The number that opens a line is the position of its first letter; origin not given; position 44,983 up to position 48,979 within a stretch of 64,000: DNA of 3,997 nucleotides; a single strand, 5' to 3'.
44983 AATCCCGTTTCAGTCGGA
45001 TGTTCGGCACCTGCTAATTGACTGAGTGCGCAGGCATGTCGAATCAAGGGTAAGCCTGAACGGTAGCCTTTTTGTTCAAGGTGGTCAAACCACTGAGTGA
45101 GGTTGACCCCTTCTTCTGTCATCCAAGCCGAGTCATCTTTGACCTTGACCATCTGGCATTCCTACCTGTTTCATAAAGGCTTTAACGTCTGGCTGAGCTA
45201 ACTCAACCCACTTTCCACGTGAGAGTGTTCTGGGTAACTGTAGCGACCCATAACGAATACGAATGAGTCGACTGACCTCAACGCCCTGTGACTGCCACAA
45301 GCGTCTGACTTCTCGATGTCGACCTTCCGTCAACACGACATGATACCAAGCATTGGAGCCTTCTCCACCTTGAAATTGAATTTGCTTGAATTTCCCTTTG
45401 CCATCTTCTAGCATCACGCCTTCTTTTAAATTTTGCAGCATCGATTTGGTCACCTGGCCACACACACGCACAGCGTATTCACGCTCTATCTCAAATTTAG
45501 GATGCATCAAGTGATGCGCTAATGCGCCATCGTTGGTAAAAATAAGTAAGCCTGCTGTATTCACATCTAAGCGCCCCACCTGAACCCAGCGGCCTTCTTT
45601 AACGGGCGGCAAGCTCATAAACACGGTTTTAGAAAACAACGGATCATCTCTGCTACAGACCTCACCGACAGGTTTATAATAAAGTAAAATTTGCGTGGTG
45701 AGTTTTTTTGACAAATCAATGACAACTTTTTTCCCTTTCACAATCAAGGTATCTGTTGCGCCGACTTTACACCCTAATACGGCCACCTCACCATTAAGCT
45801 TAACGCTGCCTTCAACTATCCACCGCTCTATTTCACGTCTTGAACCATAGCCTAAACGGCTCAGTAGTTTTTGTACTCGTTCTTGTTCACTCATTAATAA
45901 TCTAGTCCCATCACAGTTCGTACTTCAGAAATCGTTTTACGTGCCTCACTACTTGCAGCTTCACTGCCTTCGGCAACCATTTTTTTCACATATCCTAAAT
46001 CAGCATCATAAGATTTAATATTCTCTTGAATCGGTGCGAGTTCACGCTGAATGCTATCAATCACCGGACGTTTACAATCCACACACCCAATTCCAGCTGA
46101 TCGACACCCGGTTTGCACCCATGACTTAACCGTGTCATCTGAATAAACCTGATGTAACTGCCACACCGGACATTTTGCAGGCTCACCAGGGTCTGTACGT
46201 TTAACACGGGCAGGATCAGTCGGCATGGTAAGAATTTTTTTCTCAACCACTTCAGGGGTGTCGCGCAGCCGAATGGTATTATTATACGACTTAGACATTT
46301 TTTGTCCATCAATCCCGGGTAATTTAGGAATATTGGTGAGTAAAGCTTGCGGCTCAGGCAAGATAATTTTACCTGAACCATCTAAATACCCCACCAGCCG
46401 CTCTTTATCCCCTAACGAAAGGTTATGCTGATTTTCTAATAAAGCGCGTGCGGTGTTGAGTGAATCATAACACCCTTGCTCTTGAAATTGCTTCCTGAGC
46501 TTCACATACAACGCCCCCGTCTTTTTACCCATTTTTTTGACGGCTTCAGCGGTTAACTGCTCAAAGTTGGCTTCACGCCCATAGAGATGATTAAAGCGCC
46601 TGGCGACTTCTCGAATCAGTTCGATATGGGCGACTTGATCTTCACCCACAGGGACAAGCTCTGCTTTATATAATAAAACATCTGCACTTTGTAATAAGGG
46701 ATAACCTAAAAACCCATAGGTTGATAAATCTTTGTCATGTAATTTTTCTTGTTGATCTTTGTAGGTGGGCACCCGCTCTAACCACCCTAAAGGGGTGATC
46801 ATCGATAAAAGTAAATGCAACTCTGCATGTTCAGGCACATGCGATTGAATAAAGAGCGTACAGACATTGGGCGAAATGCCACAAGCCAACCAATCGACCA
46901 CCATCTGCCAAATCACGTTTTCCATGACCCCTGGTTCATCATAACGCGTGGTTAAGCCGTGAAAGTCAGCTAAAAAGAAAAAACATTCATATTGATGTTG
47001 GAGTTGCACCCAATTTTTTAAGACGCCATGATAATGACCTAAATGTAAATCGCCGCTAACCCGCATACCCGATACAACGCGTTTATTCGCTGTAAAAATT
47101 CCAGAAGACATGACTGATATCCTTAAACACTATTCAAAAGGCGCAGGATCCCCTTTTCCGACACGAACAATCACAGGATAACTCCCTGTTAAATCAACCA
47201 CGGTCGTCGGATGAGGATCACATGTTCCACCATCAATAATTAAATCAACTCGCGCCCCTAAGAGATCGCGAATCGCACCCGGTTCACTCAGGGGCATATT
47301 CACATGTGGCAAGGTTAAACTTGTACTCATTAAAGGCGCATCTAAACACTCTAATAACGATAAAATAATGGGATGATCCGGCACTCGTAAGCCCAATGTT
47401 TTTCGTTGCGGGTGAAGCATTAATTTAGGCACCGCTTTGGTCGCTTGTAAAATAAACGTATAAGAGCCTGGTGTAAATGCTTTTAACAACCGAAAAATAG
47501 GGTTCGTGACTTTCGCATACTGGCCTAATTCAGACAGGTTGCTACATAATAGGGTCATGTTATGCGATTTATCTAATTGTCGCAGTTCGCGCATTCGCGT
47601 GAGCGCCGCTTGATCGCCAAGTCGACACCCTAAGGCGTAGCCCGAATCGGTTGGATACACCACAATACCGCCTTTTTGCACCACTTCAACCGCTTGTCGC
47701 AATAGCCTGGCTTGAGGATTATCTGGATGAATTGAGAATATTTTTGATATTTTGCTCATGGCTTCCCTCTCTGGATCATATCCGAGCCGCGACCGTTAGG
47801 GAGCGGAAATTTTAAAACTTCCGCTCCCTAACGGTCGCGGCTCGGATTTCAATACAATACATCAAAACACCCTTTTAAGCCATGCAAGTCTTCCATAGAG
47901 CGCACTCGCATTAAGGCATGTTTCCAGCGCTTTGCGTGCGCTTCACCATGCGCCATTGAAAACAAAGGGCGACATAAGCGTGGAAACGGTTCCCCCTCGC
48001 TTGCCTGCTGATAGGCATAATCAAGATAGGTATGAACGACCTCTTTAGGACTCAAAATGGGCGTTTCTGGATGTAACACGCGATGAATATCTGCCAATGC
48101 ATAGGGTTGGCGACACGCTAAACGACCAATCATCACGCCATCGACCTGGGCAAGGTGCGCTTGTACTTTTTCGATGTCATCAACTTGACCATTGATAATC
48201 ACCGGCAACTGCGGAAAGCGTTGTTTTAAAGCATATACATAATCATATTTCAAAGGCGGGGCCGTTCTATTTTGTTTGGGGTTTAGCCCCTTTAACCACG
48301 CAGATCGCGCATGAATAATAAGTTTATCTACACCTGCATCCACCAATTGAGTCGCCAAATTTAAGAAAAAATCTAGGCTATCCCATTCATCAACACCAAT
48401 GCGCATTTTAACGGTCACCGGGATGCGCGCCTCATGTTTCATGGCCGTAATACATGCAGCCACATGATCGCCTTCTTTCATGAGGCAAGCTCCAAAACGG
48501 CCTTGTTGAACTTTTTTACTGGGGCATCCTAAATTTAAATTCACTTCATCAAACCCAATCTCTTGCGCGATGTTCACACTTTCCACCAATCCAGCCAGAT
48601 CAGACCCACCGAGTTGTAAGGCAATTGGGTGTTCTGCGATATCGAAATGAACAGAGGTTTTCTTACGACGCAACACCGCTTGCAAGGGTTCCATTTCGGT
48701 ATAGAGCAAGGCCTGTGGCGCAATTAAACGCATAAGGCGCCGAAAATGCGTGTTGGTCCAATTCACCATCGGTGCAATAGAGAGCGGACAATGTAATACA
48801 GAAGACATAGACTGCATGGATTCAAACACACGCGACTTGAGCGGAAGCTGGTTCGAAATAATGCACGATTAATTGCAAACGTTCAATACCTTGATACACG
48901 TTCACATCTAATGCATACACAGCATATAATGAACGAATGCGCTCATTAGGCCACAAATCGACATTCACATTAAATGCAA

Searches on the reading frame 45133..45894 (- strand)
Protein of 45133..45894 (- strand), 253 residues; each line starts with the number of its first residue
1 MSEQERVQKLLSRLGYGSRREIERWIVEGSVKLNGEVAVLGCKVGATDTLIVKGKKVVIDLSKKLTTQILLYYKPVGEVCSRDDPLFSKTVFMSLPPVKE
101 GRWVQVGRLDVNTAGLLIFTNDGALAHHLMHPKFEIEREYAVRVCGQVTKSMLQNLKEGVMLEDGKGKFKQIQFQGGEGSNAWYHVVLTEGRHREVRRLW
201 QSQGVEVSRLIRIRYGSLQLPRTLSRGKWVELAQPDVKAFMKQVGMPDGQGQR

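Call 9: search_protein_families(library=pfam, proteins=[window:45133-45894:-], max_evalue=0.001)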
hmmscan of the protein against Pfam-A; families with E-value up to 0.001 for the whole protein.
window:45133-45894:- (253 aa): 2 families
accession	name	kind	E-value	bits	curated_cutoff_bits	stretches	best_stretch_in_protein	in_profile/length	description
PF00849.27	PseudoU_synth_2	-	4.2e-19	69.7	26.8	1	69-200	2-150/152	RNA pseudouridylate synthase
PF01479.30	S4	-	2.5e-09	37.1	22.8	1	5-38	1-35/48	S4 domain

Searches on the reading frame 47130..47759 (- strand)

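Call 9: search_protein_families(library=pfam, proteins=[window:47130-47759:-], max_evalue=0.001)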
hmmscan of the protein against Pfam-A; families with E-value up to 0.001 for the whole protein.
window:47130-47759:- (209 aa): 1 family
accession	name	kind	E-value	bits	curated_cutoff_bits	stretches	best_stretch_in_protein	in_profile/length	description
PF01300.24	Sua5_yciO_yrdC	-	2.4e-46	157.9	25.1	1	26-201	2-178/178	Telomere recombination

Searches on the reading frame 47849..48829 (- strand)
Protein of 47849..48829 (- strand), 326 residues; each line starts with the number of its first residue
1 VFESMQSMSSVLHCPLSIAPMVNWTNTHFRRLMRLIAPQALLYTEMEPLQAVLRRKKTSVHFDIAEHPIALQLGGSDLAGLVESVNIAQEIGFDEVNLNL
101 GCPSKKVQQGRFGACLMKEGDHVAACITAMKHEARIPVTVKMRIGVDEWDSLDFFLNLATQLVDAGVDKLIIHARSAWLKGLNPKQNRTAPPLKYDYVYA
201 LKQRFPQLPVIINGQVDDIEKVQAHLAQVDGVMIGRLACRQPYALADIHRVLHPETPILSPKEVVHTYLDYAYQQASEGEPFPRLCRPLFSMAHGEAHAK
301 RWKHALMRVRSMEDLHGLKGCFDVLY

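Call 9: search_protein_families(library=pfam, proteins=[window:47849-48829:-], max_evalue=0.001)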
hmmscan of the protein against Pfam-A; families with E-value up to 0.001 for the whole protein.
window:47849-48829:- (326 aa): 1 family
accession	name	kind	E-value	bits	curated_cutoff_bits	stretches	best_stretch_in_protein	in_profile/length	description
PF01207.24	Dus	-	3e-74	250.4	20.4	1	18-314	2-297/311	Dihydrouridine synthase (Dus)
